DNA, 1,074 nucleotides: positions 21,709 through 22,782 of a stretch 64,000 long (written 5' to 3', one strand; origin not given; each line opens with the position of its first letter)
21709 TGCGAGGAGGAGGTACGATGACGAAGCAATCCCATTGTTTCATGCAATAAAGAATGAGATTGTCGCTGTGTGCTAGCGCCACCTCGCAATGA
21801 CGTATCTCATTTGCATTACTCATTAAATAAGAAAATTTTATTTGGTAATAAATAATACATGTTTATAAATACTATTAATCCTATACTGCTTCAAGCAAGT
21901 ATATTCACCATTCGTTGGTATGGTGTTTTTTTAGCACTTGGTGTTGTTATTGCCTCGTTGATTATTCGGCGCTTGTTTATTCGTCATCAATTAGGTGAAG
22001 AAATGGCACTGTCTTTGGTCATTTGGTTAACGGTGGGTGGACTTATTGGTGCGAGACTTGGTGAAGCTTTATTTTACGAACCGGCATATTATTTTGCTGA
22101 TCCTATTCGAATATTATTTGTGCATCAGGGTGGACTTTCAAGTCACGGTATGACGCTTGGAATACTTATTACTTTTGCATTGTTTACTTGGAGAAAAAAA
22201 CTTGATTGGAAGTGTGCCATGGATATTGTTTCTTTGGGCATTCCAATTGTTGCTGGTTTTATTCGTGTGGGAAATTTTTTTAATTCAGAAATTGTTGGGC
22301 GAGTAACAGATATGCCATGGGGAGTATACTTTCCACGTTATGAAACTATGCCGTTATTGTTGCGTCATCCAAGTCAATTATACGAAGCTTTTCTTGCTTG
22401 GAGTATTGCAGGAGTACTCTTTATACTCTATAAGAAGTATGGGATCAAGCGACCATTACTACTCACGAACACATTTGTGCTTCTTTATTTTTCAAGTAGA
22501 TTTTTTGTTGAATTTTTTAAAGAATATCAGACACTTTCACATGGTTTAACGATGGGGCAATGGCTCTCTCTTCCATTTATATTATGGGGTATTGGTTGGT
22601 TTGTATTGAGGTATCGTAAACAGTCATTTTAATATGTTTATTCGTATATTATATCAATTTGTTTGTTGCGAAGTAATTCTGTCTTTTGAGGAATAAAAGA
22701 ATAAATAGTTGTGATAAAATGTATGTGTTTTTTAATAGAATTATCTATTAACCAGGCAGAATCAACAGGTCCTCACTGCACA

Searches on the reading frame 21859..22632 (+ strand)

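Call 69: search_protein_families(library=pfam, proteins=[window:21859-22632:+], max_evalue=0.0001)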
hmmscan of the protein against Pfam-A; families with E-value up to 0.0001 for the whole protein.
window:21859-22632:+ (257 aa): 1 family
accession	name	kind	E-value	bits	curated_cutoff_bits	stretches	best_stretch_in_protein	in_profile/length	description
PF01790.23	LGT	-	2.3e-60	204.4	24.9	1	8-249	1-239/240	Prolipoprotein diacylglyceryl transferase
